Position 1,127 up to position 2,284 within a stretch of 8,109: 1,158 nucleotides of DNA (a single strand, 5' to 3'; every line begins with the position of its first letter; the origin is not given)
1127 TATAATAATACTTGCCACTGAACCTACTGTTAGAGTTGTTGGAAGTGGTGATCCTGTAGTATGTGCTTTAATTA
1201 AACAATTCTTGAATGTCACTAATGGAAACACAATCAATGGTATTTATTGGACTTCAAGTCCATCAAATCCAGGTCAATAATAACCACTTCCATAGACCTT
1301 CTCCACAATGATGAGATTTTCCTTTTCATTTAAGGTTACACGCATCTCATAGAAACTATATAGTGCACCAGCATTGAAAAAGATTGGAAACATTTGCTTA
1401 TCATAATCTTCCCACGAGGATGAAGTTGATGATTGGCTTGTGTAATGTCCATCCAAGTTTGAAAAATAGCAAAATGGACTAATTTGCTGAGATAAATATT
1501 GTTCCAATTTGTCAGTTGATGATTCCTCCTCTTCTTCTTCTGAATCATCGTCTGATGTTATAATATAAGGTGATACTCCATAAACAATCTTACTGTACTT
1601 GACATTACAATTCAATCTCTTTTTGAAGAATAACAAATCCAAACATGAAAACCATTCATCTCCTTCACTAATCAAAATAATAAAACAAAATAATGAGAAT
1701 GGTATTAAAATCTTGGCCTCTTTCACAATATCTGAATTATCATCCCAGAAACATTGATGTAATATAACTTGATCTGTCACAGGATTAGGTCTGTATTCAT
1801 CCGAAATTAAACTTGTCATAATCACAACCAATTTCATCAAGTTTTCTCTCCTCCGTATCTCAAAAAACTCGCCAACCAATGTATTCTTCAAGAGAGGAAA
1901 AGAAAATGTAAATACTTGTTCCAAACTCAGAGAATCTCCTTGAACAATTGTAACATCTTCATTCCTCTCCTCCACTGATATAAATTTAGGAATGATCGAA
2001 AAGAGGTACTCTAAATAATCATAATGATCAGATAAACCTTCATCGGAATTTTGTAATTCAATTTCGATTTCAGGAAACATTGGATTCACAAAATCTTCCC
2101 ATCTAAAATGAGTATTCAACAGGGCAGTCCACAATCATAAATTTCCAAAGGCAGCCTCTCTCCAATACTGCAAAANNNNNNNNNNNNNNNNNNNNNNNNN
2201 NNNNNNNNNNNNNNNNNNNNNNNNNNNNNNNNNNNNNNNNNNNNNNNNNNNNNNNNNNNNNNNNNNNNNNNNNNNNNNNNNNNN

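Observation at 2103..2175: In-frame TGA separating the gap-spanning frame from a 286-codon clearly coding ORF; candidate 66-nt phase-neutral intron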

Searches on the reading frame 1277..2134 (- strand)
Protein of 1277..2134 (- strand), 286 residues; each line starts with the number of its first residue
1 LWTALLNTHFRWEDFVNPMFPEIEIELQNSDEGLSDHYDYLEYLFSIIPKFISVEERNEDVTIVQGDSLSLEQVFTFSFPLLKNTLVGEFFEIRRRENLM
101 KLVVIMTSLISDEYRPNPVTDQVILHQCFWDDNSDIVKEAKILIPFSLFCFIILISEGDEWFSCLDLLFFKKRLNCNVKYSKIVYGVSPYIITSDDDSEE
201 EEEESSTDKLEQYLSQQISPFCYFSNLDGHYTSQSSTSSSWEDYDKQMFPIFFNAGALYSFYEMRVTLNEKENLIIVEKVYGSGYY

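Call 7: search_protein_families(library=pfam, proteins=[window:1277-2134:-], max_evalue=1)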
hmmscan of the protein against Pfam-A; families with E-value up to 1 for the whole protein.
window:1277-2134:- (286 aa): 1 family
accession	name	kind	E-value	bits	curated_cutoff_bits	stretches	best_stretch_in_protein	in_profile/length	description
PF05049.19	IIGP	-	0.1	12.1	24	1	69-112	196-239/375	Interferon-inducible GTPase (IIGP)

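Call 8: find_homologous_proteins(query=window:1277-2134:-, max_evalue=0.001)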
Query window:1277-2134:- (286 aa): 1 proteins with E <= 0.001 among 634 candidates.
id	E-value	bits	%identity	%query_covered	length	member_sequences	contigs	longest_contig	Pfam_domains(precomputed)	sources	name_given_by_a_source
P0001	2.2e-186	636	99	100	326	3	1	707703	PF12937.13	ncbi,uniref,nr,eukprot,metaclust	ncbi:predicted protein [Naegleria gruberi]|uniref:Predicted protein n=1 Tax=Naegleria gruberi TaxID=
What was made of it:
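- Checked: It is a real gene, with a 99% identical annotated protein (call 8).
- Call 8: the only homologue is N. gruberi P0001, 326 aa, 99% identical, with PF12937.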

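Call 10: find_encoding_contigs(protein=P0001, flank=10000, max_places=6)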
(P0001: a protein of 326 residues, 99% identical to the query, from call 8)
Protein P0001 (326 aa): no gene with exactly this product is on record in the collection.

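Call 12: list_cluster_members(proteins=[P0001, window:1277-2080:-, window:1277-2134:-])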
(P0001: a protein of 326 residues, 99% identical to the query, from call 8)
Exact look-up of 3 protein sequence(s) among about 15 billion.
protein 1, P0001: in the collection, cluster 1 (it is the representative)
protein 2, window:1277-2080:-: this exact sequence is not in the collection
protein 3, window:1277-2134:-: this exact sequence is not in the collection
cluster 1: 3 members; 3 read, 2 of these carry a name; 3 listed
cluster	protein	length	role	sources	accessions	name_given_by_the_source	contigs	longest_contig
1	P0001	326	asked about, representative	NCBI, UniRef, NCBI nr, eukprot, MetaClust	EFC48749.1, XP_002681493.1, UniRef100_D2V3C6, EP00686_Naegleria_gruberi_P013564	predicted protein [Naegleria gruberi] | Predicted protein n=1 Tax=Naegleria gruberi TaxID=5762 RepID=D2V3C6_NAEGR | uncharacterized protein NAEGRDRAFT_46368 [Naegleria gruberi]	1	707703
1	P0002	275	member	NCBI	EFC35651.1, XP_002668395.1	predicted protein, partial [Naegleria gruberi]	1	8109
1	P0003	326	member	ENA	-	-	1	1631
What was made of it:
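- On Assembly artefact (contig-end error on a redundant haplotig): Both are N. gruberi NCBI entries (call 12).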

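Call 15: find_encoding_contigs(protein=P0003, flank=10000, max_places=6)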
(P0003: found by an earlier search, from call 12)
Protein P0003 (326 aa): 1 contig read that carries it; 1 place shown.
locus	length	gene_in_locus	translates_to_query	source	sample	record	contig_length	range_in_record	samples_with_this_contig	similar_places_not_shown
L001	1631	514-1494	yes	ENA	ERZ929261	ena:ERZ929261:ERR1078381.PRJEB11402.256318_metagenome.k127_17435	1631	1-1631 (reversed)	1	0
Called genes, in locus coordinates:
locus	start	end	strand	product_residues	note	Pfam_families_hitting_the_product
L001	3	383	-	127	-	?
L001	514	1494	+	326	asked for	PF12937:F-box-like (weak)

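Call 18: search_protein_families(library=pfam, proteins=[P0001, P0003, L001:3-383:-], max_evalue=0.1)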
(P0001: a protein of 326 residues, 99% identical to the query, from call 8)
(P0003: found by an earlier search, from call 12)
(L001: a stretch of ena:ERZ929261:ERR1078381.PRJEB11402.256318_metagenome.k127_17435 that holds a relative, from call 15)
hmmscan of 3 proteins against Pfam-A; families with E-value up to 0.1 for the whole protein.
P0001 (326 aa): 1 family
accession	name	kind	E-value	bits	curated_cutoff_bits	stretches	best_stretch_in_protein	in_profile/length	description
PF12937.12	F-box-like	-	1.6e-07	31.4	24.3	1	10-45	11-44/47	F-box-like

P0003 (326 aa): 1 family
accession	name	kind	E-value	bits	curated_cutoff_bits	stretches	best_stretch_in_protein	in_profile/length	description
PF12937.12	F-box-like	-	1.6e-07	31.4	24.3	1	10-45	11-44/47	F-box-like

L001:3-383:- (127 aa): 1 family
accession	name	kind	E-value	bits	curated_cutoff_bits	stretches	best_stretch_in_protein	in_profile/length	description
PF18561.7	Regnase_1_C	-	0.047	13.9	25.7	1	96-123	12-35/46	Endoribonuclease Regnase 1/ ZC3H12 C-terminal domain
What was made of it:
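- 2120..2175 (-): Visible C-terminal part of the F-box-like domain (residues about 27-45 of the 326-aa protein). Call 18: PF12937 matches residues 10-45 of P0001 and P0003 (31.4 bits, cutoff 24.3).
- Call 18: the TGA lies within the F-box-like match (residues 10-45). The site lies in a structural F-box helix region, not a redox motif (call 18).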

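Call 29: find_encoding_contigs(protein=window:1277-2101:-, flank=10000, max_places=6)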
Protein window:1277-2101:- (275 aa): no gene with exactly this product is on record in the collection.
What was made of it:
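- Tried and rejected: I looked for the reference DNA of the main scaffold. find_encoding_contigs holds neither P0001 nor the window's own 275-aa product (calls 10, 29), so only the protein could be compared.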
